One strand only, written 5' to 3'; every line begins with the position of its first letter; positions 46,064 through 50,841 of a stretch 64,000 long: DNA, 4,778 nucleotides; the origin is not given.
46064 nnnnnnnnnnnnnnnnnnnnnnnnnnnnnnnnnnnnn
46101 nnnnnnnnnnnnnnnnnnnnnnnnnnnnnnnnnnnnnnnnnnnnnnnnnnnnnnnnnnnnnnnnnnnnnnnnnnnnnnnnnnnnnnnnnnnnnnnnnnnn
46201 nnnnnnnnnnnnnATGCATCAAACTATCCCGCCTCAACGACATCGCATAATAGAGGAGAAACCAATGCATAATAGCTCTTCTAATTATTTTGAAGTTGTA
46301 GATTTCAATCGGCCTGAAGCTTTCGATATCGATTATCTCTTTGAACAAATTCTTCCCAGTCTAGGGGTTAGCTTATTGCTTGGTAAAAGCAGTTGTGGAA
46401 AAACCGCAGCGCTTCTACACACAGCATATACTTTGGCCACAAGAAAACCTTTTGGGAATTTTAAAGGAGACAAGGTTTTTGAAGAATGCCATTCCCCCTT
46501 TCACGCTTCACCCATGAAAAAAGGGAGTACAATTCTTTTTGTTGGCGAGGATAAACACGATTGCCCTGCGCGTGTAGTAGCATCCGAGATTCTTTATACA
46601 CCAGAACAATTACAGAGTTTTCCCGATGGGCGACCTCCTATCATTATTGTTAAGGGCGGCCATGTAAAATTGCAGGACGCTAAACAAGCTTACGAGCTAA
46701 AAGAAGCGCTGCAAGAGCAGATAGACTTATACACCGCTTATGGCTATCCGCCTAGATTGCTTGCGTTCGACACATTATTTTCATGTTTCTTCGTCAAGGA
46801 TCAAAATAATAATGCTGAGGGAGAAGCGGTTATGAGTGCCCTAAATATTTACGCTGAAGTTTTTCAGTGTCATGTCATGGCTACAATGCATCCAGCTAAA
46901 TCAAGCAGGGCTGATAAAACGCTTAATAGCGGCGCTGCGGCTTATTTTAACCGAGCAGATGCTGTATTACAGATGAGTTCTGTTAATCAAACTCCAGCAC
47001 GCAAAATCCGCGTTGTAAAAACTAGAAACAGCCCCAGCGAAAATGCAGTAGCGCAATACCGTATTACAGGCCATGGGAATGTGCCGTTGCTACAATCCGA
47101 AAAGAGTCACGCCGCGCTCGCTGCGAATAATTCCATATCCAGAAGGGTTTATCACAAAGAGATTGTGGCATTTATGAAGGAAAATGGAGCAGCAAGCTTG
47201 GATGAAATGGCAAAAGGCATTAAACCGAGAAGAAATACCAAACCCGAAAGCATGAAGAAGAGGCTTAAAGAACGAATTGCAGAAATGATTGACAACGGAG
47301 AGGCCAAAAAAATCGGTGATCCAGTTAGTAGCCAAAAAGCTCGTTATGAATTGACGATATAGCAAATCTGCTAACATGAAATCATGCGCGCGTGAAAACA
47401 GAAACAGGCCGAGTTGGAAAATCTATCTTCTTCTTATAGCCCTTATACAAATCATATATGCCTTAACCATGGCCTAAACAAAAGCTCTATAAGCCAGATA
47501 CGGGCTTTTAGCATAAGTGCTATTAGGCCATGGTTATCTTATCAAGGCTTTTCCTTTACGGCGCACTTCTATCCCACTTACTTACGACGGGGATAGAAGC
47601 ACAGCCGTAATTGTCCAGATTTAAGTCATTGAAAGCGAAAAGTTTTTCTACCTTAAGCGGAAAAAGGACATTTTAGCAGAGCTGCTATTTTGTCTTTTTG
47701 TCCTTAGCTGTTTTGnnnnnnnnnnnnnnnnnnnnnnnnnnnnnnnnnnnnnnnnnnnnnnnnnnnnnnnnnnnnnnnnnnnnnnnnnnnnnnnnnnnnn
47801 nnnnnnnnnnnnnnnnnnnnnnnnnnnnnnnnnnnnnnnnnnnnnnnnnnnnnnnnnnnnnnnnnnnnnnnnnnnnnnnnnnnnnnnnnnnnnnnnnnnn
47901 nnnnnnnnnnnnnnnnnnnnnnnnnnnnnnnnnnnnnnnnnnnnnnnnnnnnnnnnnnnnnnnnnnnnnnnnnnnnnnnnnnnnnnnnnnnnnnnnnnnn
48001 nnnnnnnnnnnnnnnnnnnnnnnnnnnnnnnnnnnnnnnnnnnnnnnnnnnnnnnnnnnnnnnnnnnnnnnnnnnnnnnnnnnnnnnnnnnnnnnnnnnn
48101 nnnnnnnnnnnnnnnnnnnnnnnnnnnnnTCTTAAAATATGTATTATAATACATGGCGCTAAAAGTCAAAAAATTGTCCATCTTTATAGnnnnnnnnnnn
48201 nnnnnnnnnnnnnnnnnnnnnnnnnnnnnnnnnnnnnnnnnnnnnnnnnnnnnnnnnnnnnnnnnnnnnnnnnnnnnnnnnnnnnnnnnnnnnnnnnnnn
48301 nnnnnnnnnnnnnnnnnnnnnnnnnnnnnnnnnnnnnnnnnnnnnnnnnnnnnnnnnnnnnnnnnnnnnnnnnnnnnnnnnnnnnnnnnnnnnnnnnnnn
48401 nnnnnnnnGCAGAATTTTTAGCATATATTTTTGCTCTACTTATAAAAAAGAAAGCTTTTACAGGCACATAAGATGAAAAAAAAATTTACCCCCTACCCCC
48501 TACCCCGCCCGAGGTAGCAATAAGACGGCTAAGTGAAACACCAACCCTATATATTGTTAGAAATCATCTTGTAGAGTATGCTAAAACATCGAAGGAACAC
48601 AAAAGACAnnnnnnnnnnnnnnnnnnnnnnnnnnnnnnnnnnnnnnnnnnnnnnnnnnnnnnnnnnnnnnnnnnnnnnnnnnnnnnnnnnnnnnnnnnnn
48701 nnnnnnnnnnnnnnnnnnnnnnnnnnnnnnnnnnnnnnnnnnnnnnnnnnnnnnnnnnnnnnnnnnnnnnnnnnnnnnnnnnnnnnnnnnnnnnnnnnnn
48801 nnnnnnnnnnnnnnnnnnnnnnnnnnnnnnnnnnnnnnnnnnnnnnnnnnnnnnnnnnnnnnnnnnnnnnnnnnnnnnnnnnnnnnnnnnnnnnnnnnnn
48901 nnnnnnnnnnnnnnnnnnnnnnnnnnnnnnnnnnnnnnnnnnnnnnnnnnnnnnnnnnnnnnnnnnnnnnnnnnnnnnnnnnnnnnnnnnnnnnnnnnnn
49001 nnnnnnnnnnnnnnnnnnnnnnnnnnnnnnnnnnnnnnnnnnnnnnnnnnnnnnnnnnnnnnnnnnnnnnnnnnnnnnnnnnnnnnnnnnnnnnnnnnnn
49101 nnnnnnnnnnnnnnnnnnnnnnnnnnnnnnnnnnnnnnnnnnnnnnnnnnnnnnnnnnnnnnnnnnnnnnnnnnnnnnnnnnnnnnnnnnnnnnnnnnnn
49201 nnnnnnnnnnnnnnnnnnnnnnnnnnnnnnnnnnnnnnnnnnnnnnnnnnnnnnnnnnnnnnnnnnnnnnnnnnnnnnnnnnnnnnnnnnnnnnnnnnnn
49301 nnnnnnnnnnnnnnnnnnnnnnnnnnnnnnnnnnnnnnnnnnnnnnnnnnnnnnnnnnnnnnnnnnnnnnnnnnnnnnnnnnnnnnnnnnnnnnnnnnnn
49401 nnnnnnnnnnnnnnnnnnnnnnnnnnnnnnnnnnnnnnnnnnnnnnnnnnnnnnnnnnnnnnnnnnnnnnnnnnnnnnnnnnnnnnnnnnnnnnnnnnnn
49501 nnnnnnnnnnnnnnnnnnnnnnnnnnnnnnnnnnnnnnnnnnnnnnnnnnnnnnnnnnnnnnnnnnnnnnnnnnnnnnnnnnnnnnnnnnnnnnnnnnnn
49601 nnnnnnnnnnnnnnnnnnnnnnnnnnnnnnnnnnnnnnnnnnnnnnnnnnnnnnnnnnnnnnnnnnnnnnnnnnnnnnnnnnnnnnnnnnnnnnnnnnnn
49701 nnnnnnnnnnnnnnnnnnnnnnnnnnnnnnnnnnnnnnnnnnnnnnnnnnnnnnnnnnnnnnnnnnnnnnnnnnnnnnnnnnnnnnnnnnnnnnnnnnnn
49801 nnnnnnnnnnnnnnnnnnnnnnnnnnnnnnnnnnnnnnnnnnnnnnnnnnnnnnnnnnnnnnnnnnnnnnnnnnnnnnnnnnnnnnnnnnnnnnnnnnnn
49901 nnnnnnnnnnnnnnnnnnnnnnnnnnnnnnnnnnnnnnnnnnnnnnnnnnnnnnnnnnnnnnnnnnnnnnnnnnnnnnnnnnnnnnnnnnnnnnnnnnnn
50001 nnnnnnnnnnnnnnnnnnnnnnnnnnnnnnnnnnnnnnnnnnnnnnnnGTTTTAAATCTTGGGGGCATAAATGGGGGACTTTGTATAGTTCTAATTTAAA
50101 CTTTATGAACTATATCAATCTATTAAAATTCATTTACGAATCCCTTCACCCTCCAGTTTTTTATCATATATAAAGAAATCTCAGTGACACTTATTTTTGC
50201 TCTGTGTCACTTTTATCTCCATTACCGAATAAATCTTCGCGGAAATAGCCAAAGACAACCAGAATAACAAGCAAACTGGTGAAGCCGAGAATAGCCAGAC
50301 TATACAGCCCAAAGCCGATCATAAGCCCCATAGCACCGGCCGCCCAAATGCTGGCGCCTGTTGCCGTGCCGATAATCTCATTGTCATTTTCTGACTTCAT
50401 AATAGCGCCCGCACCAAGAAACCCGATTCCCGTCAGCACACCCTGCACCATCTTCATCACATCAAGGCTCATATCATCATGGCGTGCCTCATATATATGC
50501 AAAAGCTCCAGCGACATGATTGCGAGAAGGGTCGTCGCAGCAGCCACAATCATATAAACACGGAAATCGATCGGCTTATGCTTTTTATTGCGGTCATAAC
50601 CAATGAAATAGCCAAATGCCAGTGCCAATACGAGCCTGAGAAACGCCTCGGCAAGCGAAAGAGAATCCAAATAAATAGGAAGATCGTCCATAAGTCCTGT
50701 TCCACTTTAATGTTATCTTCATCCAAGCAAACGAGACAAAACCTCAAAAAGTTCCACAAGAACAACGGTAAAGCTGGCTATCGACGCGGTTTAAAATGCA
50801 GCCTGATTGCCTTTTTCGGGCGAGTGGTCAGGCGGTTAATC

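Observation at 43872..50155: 6.2-kb integrative island in tRNA-Gly(GCC) with intact att repeats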

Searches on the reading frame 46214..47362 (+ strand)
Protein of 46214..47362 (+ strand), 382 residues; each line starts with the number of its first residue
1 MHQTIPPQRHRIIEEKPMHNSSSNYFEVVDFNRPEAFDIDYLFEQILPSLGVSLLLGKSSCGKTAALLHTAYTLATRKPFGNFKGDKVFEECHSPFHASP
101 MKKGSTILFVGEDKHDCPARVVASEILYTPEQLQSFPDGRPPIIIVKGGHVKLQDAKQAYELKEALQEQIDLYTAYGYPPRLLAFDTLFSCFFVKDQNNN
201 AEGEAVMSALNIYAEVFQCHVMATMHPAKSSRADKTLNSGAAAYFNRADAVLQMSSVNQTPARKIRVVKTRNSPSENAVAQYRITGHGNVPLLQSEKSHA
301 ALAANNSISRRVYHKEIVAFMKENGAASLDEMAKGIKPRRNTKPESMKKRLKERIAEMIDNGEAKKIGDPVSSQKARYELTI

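Call 6: search_protein_families(library=pfam, proteins=[window:46214-47362:+], max_evalue=0.01)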
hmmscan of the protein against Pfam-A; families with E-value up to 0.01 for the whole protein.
window:46214-47362:+ (382 aa): 2 families
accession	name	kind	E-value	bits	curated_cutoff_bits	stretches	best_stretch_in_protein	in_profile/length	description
PF13481.12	AAA_25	-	1.4e-13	51.4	27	1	40-231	23-194/195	AAA domain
PF06745.19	ATPase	-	0.00015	21.7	26.6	0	161-288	106-223/231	KaiC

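Call 7: search_protein_families(library=padloc, proteins=[window:46214-47362:+], max_evalue=0.01)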
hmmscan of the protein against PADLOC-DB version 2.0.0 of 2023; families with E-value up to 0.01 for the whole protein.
window:46214-47362:+ (382 aa): 0 families

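Call 8: search_protein_families(library=phrogs, proteins=[window:46214-47362:+], max_evalue=0.01)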
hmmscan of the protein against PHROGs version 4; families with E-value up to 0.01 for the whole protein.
window:46214-47362:+ (382 aa): 4 families
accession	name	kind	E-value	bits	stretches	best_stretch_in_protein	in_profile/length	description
phrog_2850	-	unknown function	3e-07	30.7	1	37-231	145-311/465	-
phrog_239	-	DNA, RNA and nucleotide metabolism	1.2e-05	25.4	1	52-364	360-678/801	DNA primase/helicase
phrog_3123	-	unknown function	0.00019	21.2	0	24-80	312-371/583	-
phrog_3228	-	DNA, RNA and nucleotide metabolism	0.00056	19.3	1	179-272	476-572/766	replicative helicase-primase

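Call 20: find_related_loci(query=window:46265-47362:+, collection=viral_contigs, flank=8000)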
Query window:46265-47362:+ (365 aa) in viral_contigs; peptide patterns used: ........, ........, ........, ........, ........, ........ (x = any residue, [..] = any of these).
6 stretches matched a pattern, but none encodes a relative of the query by tblastn (E <= 1e-3).

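Call 23: find_homologous_proteins(query=window:46265-47362:+, max_evalue=0.00001)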
Query window:46265-47362:+ (365 aa): 1 proteins with E <= 0.00001 among 2536 candidates.
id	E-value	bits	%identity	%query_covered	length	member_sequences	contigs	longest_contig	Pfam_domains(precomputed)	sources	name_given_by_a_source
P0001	6.3e-236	800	98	100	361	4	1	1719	PF13481.13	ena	-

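Call 47: search_solved_structures(query=window:46265-47362:+, max_evalue=1)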
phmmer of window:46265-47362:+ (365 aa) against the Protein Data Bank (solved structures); distinct sequences matched with E-value up to 1: 0.

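Call 49: search_protein_families(library=ncbifam, proteins=[window:46265-47362:+], max_evalue=0.01)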
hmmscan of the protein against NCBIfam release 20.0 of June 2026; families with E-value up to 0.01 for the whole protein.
window:46265-47362:+ (365 aa): 0 families

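Call 70: search_dna_similar(query=window:46265-47362:+, collection=plasmids, mode=protein, max_rows=8, max_evalue=0.001)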
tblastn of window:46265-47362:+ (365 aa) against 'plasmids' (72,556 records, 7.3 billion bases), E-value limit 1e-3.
No match.

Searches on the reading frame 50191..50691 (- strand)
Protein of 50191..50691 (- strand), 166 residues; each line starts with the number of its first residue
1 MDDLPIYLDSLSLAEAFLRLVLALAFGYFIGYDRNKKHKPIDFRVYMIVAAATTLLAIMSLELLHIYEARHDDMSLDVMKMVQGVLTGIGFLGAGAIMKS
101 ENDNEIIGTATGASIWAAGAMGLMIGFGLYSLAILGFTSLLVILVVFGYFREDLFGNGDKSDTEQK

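Call 14: find_encoding_contigs(protein=window:50191-50691:-, flank=10000, max_places=10)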
Protein window:50191-50691:- (166 aa): 11 contigs read that carry it; 7 places shown.
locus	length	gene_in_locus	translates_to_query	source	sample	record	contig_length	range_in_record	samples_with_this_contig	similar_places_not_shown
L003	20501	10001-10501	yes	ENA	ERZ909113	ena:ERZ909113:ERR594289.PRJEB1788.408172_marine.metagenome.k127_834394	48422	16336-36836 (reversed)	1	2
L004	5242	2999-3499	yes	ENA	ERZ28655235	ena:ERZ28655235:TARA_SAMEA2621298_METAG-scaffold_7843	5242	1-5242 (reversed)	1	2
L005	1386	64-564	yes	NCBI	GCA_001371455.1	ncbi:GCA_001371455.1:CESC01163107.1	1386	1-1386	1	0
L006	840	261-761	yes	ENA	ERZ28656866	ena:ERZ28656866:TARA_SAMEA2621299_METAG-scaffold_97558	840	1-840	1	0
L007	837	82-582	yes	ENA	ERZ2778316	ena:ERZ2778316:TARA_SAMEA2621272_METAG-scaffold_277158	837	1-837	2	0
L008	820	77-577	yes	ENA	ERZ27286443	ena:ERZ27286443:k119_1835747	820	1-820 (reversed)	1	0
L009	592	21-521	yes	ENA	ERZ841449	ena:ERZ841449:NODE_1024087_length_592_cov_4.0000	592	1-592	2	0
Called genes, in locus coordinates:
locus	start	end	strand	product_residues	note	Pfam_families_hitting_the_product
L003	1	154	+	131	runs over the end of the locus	PF00453:Ribosomal_L20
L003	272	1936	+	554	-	-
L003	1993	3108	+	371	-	PF06414:Zeta_toxin (faint)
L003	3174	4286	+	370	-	PF02912:Phe_tRNA-synt_N, PF01409:tRNA-synt_2d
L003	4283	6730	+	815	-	PF01588:tRNA_bind, PF03483:B3_4, PF03484:B5, PF17759:tRNA_synthFbeta, PF03147:FDX-ACB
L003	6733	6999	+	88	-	-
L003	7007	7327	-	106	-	-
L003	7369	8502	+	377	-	-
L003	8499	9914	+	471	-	PF00067:p450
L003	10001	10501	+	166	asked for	PF02308:MgtC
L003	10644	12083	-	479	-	PF08357:SEFIR, PF13676:TIR_2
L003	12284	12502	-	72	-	PF13560:HTH_31, PF01381:HTH_3, PF13443:HTH_26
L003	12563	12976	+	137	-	-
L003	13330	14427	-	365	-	PF13481:AAA_25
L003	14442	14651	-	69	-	PF05930:Phage_AlpA, PF12728:HTH_17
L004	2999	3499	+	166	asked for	PF02308:MgtC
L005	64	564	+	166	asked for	PF02308:MgtC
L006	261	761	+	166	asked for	PF02308:MgtC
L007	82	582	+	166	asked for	PF02308:MgtC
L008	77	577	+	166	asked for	PF02308:MgtC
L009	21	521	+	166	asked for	PF02308:MgtC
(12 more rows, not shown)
